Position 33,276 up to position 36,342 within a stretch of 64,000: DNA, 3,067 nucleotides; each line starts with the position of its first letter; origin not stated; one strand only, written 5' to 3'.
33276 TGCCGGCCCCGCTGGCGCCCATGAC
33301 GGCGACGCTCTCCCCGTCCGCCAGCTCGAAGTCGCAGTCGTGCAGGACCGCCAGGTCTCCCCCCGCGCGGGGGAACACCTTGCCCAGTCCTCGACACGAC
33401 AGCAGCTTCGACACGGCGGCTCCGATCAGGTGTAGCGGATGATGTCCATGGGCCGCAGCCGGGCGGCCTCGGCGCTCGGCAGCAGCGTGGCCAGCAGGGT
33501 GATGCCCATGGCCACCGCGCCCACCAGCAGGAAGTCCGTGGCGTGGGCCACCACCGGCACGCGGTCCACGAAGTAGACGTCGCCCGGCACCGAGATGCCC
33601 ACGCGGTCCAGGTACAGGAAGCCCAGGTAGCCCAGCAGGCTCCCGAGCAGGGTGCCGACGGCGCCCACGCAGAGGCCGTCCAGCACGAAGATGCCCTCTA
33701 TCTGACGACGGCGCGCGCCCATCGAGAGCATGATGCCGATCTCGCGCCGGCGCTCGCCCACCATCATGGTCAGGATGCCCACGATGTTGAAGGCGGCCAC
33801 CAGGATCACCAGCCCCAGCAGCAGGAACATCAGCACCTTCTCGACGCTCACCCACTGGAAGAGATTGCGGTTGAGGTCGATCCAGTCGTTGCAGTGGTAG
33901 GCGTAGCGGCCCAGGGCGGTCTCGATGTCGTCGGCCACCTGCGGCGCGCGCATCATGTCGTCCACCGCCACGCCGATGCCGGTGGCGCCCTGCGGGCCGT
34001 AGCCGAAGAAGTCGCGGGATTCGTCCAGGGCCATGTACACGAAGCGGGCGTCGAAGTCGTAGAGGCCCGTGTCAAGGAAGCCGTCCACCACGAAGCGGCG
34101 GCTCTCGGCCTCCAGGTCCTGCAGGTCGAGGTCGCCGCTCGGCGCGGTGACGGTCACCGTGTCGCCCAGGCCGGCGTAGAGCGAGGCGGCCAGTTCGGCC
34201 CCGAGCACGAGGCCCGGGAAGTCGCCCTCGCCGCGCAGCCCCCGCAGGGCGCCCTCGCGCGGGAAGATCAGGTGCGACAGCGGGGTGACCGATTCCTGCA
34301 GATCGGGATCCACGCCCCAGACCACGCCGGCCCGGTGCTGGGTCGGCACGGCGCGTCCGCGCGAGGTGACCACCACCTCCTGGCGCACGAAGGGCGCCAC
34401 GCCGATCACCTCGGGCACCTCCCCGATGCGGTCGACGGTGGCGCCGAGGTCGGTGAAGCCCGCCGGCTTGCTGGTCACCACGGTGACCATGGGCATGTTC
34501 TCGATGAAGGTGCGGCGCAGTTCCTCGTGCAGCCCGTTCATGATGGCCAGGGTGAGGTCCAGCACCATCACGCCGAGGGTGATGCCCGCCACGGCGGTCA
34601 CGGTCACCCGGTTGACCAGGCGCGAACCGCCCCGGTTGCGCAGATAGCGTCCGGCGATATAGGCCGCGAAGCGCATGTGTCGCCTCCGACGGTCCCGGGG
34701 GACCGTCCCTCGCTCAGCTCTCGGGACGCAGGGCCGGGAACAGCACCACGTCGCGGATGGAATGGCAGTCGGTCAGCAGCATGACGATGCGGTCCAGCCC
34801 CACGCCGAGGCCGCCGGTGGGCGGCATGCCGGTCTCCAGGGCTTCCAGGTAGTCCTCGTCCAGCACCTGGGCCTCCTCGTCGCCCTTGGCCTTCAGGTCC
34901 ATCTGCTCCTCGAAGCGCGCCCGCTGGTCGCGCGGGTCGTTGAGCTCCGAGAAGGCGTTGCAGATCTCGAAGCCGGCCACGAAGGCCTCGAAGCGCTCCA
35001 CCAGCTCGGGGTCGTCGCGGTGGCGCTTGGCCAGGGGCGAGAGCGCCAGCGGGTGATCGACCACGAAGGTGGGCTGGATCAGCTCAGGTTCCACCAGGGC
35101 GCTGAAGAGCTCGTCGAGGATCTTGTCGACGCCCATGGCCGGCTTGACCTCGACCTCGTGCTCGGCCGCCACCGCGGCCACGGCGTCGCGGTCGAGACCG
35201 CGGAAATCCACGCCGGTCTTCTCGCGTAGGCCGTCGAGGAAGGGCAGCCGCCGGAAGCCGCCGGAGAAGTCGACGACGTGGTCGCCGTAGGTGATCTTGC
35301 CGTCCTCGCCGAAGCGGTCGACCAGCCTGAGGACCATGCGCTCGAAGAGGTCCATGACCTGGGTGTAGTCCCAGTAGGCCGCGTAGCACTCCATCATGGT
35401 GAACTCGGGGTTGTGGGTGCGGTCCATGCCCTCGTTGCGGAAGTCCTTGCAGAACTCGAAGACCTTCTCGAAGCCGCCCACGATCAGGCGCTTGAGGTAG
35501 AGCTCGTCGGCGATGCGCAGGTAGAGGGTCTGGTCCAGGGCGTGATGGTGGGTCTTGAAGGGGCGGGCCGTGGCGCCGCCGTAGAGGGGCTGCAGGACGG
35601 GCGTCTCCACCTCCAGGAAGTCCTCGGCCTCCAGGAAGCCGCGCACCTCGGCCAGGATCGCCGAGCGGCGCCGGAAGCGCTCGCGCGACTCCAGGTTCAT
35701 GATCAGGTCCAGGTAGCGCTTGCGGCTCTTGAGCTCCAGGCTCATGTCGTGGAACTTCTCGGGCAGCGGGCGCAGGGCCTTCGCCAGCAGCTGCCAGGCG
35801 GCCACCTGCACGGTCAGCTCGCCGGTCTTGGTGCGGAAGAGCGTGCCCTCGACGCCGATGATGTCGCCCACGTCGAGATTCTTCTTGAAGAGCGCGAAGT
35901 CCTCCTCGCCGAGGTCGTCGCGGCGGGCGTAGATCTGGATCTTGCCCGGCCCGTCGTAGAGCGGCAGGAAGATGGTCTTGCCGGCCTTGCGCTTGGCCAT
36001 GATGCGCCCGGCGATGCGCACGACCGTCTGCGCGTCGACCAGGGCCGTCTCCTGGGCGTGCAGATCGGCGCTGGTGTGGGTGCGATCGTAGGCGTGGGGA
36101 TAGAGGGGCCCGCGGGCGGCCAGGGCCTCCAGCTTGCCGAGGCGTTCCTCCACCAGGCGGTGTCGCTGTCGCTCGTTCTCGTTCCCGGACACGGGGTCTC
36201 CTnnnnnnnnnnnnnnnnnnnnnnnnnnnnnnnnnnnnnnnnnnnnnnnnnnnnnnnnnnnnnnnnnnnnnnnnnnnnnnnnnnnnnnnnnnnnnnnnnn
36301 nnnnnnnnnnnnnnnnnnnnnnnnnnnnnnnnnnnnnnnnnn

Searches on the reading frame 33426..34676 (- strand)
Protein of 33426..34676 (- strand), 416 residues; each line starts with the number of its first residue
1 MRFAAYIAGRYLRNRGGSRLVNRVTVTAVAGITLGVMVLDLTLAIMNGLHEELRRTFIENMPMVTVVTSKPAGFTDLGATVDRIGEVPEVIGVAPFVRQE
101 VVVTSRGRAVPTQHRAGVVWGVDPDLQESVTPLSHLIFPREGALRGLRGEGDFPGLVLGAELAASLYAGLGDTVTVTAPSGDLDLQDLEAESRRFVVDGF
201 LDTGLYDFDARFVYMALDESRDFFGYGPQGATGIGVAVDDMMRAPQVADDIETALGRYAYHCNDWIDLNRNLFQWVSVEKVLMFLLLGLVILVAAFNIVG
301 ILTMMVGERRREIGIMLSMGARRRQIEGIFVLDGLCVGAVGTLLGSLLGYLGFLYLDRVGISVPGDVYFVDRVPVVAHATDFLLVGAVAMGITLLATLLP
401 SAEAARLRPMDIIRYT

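Call 85: search_protein_families(library=pfam, proteins=[window:33426-34676:-], max_evalue=0.00001)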
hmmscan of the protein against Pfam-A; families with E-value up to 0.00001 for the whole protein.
window:33426-34676:- (416 aa): 2 families
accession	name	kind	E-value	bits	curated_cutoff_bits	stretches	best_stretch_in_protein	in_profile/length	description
PF02687.27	FtsX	-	1.5e-18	67.5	25.5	1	285-407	2-118/120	FtsX-like permease C-terminal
PF12704.14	MacB_PCD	-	3.5e-16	60.5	27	1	25-253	1-206/207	MacB-like periplasmic core domain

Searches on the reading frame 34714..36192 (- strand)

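Call 85: search_protein_families(library=pfam, proteins=[window:34714-36192:-], max_evalue=0.00001)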
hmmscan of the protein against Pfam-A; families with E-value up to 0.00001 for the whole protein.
window:34714-36192:- (492 aa): 2 families
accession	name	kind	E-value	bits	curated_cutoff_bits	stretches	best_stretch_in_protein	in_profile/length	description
PF00152.25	tRNA-synt_2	-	1.7e-86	290.6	25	1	153-487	3-306/308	tRNA synthetases class II (D, K and N)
PF01336.31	tRNA_anti-codon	-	1.8e-16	60.2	27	1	58-136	1-75/75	OB-fold nucleic acid binding domain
